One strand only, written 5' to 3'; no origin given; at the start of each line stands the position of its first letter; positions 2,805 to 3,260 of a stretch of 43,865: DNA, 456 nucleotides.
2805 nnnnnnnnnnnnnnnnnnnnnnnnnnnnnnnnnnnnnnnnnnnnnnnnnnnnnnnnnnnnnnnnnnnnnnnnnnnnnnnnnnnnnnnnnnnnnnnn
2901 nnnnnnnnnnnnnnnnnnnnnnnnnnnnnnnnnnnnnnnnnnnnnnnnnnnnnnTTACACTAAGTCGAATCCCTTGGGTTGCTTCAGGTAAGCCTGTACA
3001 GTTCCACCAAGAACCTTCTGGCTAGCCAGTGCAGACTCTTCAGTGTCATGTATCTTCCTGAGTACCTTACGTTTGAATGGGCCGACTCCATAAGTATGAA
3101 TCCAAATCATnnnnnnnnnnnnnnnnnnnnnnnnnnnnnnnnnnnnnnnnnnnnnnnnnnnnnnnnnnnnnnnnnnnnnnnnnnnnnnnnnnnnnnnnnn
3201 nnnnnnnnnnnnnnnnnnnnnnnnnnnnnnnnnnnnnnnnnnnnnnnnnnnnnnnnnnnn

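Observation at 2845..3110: Two unlisted small ORFs with strong ribosome-binding sites downstream of the last tailspike gene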

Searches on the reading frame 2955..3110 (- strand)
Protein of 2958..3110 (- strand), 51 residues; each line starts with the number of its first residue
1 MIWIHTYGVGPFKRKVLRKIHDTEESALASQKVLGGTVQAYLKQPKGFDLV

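Call 9: search_dna_similar(query=window:2958-3110:-, collection=phages, mode=protein, max_rows=60, max_evalue=10, rows=spread)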
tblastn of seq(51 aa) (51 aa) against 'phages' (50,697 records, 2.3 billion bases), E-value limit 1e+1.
Records with a match: 831; places in all: 833; records where one place covers at least 80% of the query: 701.
Best place of each record, by identity: 95-99% 7; 80-90% 17; 60-80% 50; <60% 757.
By first word of the organism name: Escherichia 440; Klebsiella 256; Shigella 34; Salmonella 29; Citrobacter 19; Campylobacter 13; Enterobacteria 8; Enterobacter 6; Phage 5; Veterinaerplatzvirus 4; and 12 more.
By host as written in the record: Escherichia coli 132; Klebsiella pneumoniae 113; - 97; Escherichia coli DSM 12242 43; Escherichia coli K-12 MG1655 38; Escherichia coli K-12 21; Citrobacter freundii 13; Campylobacter jejuni 12; and 193 more.
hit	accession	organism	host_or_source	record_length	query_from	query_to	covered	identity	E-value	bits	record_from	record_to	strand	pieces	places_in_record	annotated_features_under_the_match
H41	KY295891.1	Escherichia phage vB_EcoP_B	Escherichia coli O18ac:K1:H7 ColV+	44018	1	51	100%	98.0%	4e-27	105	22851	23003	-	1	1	hypothetical protein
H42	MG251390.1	Escherichia phage VEc3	Escherichia coli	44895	1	51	100%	82.4%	2e-23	96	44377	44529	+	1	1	hypothetical protein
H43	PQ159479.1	Escherichia phage Henu4_2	Escherichia coli BW25113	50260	1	46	90%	58.7%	1e-11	62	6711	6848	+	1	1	hypothetical protein (x2)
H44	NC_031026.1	Salmonella phage phSE-2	Salmonella typhimurium ATCC 13111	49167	1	41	80%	63.4%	2e-10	58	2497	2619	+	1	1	hypothetical protein (x2)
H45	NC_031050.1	Escherichia phage vB_EcoS_NBD2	Escherichia coli NovaBlue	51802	1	41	80%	61.0%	3e-11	61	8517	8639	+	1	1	hypothetical protein (x2)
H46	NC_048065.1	Citrobacter phage Sazh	Citrobacter freundii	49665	1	41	80%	61.0%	4e-10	58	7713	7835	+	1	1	hypothetical protein (x2)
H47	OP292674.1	Salmonella phage F61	Salmonella sp.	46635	1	41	80%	58.5%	4e-10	58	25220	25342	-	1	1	hypothetical protein (x2)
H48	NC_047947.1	Salmonella phage vB_SenS_PHB07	Salmonella sp.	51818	1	41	80%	58.5%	4e-9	55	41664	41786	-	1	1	hypothetical protein (x2)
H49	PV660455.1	Escherichia phage LF82-12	Escherichia coli LF82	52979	1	42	82%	57.1%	4e-11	61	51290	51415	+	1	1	hypothetical protein (x2)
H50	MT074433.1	Salmonella phage slyngel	Salmonella enterica subsp. enterica ...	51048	1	41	80%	56.1%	4e-9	55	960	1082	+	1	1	hypothetical protein (x2)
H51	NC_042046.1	Escherichia phage C119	Escherichia coli O:157 EC-48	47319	1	51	100%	45.1%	8e-7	48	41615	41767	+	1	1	hypothetical protein | putative fusion protein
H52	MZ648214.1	Escherichia phage vB_EcoP_IMEP8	Escherichia coli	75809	1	41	80%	53.7%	1e-5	45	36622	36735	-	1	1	hypothetical protein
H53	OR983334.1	Escherichia phage 1-6bf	Escherichia coli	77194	1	43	84%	51.2%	8e-6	45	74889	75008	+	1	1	hypothetical protein (x2)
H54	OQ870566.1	Escherichia phage SR02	Escherichia coli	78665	1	43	84%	51.2%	8e-6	45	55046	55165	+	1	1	hypothetical protein (x2)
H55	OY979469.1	Klebsiella phage vB_Kpl_K53PH164C2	-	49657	2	50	96%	44.0%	1e-5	45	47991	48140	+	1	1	unknown function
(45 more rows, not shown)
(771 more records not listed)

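Call 11: search_protein_families(library=phrogs, proteins=[window:2958-3110:-], max_evalue=1)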
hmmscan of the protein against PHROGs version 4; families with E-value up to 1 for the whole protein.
seq(51 aa): 6 families
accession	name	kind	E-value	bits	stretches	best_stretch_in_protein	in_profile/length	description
phrog_3955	-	unknown function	1.2e-23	84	1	1-47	1-47/48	-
phrog_11192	-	unknown function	5e-16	60.5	1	1-43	1-43/106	-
phrog_36005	-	unknown function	1.5e-11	45.3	1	1-43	1-40/74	-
phrog_15992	-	unknown function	1.3e-06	29.7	1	2-43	91-132/135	-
phrog_6144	-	unknown function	2.7e-06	29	1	2-48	1-46/182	-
phrog_38633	-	unknown function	0.23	12.7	1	13-31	16-34/54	-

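Call 12: search_protein_families(library=pfam, proteins=[window:2958-3110:-], max_evalue=10)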
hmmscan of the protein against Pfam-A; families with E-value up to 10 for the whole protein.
seq(51 aa): 0 families

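Call 16: get_annotated_region(hit=H42, flank=3000)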
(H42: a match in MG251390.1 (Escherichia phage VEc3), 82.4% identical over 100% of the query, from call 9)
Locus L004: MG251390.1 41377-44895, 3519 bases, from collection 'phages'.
description: Escherichia phage VEc3, complete genome.
organism: Escherichia phage VEc3 (NCBI taxid 2783801)
taxonomy: Viruses; Duplodnaviria; Heunggongvirae; Uroviricota; Caudoviricetes; Autographiviridae; Molineuxvirinae; Vectrevirus; Vectrevirus VEc3
host: Escherichia coli; source: farm sewage; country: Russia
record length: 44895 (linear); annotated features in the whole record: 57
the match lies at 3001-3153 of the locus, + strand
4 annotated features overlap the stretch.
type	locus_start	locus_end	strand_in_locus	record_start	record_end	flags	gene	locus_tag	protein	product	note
CDS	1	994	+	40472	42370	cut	-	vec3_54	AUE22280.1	tail fiber protein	-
CDS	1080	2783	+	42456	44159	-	-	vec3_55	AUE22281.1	tail fiber protein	-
CDS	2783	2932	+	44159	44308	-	-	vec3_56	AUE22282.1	hypothetical protein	-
CDS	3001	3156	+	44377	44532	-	-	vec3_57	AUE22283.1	hypothetical protein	-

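Call 39: find_homologous_proteins(query=window:2958-3110:-, max_evalue=0.001)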
Query seq(51 aa) (51 aa): 16 proteins with E <= 0.001 among 16 candidates.
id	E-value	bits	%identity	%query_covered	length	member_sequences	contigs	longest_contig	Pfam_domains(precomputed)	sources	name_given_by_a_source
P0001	2.8e-25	103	96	100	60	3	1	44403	-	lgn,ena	-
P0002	3.6e-23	97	92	100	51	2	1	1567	-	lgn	-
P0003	2.8e-22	94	84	100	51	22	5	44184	-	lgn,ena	-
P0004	1.3e-21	92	84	100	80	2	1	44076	-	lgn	-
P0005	1.5e-21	92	82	100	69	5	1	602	-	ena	-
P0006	4.3e-21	90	82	100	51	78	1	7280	-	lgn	-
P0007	8.3e-21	90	80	100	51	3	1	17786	-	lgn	-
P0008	1.3e-20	89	83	100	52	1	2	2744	-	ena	-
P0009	2.3e-20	88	78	100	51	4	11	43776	-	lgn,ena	-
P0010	1.3e-19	86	76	100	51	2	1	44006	-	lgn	-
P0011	3.5e-19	85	76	100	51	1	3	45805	-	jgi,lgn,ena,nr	jgi:hypothetical protein|nr:MAG TPA: hypothetical protein [Caudoviricetes sp.]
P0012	6.9e-19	84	76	100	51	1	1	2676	-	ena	-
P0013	1.9e-18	82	75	100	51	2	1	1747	-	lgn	-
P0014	5.4e-17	78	77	94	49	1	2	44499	-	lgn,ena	-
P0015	3.1e-12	63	84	73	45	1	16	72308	-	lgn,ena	-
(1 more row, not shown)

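Call 49: search_protein_representatives(protein=window:2958-3110:-)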
Query: 51 residues. Proteins with E-value up to 0.001 (for the whole library): 14; up to 1e-10: 2; up to 1e-30: 0. The best 14 are listed.
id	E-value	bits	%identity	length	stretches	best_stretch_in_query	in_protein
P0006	1.4e-21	90.4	82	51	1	1-51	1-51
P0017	8.2e-11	57.0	61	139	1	1-46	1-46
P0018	2.0e-10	55.7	66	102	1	1-41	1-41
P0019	3.8e-10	54.9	60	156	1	2-46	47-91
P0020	1.6e-08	49.9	52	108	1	1-50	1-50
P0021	3.2e-07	45.8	51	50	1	1-43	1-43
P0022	4.1e-07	45.5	61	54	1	1-41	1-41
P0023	5.4e-07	45.1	63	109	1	1-41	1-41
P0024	1.7e-05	40.5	-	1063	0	-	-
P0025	2.4e-05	40.0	50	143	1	1-42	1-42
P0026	2.4e-05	40.0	-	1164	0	-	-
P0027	7.4e-05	38.5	49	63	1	1-41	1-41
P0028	6.5e-04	35.5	50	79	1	2-41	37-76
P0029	8.3e-04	35.2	54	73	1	1-42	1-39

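Call 59: predict_structure(alignment_id=A2)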
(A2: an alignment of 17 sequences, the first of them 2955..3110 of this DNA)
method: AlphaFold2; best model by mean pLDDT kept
length: 51 residues; sequences in the alignment: 17
mean_pLDDT: 84.7   pTM: 0.62
mean pLDDT of the five models: 84.7, 84.4, 70.2, 54.1, 51.4
residues with pLDDT >= 90: 28; 70-90: 15; 50-70: 7; < 50: 1
segments of 3 or more residues with pLDDT < 50: none
pLDDT, mean of each block of 10 residues (from residue 1): 89 86 94 93 66 42
secondary structure, 60 per line:
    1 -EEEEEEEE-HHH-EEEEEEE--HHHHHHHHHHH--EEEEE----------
elements in order: E2-9 E15-21 H24-34 E37-41

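Call 62: fold_search(model_id=the predicted structure, library=pdb)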
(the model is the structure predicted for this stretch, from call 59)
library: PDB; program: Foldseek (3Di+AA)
matches with E <= 10: 40; with E <= 0.001: 0
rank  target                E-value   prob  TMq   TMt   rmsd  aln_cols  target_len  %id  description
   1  7og7                  2.5e+00  0.38  0.55  0.23   4.8        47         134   13  Crystal structure of the copper chaperone NosL from Shewanella denitrificans (released 2021-07-07)
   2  8jft_C                2.5e+00  0.13  0.33  0.20   4.4        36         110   19  Cryo-EM structure of SaCas9-AcrIIA15 CTD-sgRNA complex (released 2024-02-28)
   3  4njc_F                3.1e+00  0.09  0.36  0.37   6.4        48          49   19  RNA Polymerase interacting protein YkzG from Geobacillus stearothermophilus (released 2014-08-20)
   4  7eyd_N1               3.1e+00  0.08  0.34  0.10   4.5        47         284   11  Cryo-EM structure of cyanobacterial phycobilisome from Anabaena sp. PCC 7120 (released 2021-10-06)
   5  7xn2                  3.7e+00  0.11  0.41  0.18   3.1        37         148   19  Crystal structure of CvkR, a novel MerR-type transcriptional regulator (released 2023-03-08)
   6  6ds5_A                4.0e+00  0.03  0.23  0.08  14.1        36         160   11  Cryo EM structure of human SEIPIN (released 2018-10-24)
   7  7ckq_H                4.2e+00  0.06  0.33  0.30   7.2        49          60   12  The cryo-EM structure of B. subtilis BmrR transcription activation complex (released 2020-12-16)
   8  4lfu                  4.2e+00  0.04  0.23  0.09   5.1        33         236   18  Crystal structure of Escherichia coli SdiA in the space group C2 (released 2014-03-19)
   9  4y15_B                4.5e+00  0.05  0.31  0.09   5.1        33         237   24  SdiA in complex with 3-oxo-C6-homoserine lactone (released 2015-04-08)
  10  4y15_A                5.1e+00  0.05  0.31  0.09   5.1        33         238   24  SdiA in complex with 3-oxo-C6-homoserine lactone (released 2015-04-08)
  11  7qoh_g                5.8e+00  0.07  0.34  0.25   4.6        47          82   15  Unique vertex of the phicrAss001 virion with C5 symmetry imposed (released 2023-03-29)
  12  7r3h_C                5.8e+00  0.04  0.32  0.10   5.0        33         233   12  PROSS optimitzed variant of RhlR (75 mutations) in complex with native autoinducer C4-HSL (released 2022-12-14)
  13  9ca9_B                5.8e+00  0.03  0.34  0.22  18.4        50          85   14  Cryo-EM structure of the human SRCAP complex in the unbound state (composite structure) (released 2025-06-18)
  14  2haz                  5.8e+00  0.02  0.24  0.15   9.5        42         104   19  Crystal structure of the first fibronectin domain of human NCAM1 (released 2006-10-03)
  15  7veb_Y                6.2e+00  0.05  0.33  0.29   4.8        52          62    8  Phycocyanin rod structure of cyanobacterial phycobilisome (released 2022-06-15)
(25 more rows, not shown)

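Call 63: search_protein_families(library=pfam, proteins=[P0017, P0025, P0018, P0020, P0023, P0019], max_evalue=0.01)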
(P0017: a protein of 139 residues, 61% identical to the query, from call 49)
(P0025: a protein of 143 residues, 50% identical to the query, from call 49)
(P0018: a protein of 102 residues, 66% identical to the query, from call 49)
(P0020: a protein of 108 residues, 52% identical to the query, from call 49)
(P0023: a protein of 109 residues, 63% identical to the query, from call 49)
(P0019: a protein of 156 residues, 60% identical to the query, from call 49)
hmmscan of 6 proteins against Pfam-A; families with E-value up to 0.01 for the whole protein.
P0017 (139 aa): 1 family
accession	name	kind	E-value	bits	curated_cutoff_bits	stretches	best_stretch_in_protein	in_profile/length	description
PF04447.17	dATP-dGTP_PPHyd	-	6.7e-21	74.8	23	1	48-138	2-92/97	dATP/dGTP pyrophosphohydrolase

P0025 (143 aa): 1 family
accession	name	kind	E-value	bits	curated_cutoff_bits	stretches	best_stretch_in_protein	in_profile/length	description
PF04447.17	dATP-dGTP_PPHyd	-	5.3e-35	120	23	1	50-143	2-92/97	dATP/dGTP pyrophosphohydrolase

P0018 (102 aa): 0 families

P0020 (108 aa): 0 families

P0023 (109 aa): 0 families

P0019 (156 aa): 3 families
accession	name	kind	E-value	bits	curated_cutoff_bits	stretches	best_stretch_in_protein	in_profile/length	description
PF04447.17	dATP-dGTP_PPHyd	-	2.3e-29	101.9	23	2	93-149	2-55/97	dATP/dGTP pyrophosphohydrolase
PF15291.11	Dermcidin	-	0.00031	21.4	27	0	86-132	32-76/87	Dermcidin, antibiotic peptide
PF12041.13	DELLA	-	0.0083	16.5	23.8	0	116-141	38-61/69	Transcriptional regulator DELLA protein N terminal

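Call 64: get_annotated_region(hit=H45, flank=2500)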
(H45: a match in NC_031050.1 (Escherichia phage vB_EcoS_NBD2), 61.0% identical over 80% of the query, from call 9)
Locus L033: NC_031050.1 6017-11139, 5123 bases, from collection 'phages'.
description: Enterobacteria phage vB_EcoS_NBD2, complete genome.
organism: Escherichia phage vB_EcoS_NBD2 (NCBI taxid 1852563)
taxonomy: Viruses; Duplodnaviria; Heunggongvirae; Uroviricota; Caudoviricetes; Drexlerviridae; Vilniusvirus; Vilniusvirus NBD2
host: Escherichia coli NovaBlue; source: -; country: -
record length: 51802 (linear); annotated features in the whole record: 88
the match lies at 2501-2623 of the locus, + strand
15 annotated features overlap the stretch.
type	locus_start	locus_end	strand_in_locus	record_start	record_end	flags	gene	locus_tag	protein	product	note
CDS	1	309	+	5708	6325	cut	-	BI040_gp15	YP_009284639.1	putative ATP-binding protein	similar to Cronobacter phage ESP2949-1 gp22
CDS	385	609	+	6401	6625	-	-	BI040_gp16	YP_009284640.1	hypothetical protein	similar to APCEc02_063 from Escherichia phage APCEc02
CDS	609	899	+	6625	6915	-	-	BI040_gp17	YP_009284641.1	hypothetical protein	-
CDS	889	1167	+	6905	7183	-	-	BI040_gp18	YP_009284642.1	hypothetical protein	similar to pSf1_0051 from Shigella phage pSf-1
CDS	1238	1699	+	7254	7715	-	-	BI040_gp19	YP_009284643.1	hypothetical protein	similar to SP126_00205 from Salmonella phage FSL SP-126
CDS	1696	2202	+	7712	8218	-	-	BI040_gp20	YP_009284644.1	hypothetical protein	-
CDS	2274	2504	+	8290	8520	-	-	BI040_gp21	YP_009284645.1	hypothetical protein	similar to uncharacterized protein pSf1_0053 from Shigella phage pSf-1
CDS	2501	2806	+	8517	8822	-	-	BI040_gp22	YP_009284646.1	hypothetical protein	-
CDS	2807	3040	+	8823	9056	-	-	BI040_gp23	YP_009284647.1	hypothetical protein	similar to putative uncharacterized protein Shfl1p24 from Shigella phage Shfl1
CDS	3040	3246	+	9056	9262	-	-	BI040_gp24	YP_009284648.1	hypothetical protein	similar to putative uncharacterized protein Shfl1p25 from Shigella phage Shfl1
tRNA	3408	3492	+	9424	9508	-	-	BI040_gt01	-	tRNA-Ser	-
CDS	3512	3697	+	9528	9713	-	-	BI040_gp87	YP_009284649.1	hypothetical protein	similar to putative uncharacterized protein SP126_00165 from Salmonella phage FSL SP-126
CDS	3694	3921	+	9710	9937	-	-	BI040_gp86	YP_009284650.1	hypothetical protein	similar to putative uncharacterized protein SP126_00160 from Salmonella phage FSL SP-126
CDS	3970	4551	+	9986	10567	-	-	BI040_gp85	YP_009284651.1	terminase small subunit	similar to e41c_0001 from Escherichia phage e4/1c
CDS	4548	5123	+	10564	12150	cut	-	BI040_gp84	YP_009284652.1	terminase large subunit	similar to terminase large subunit from Cronobacter phage ESP2949-1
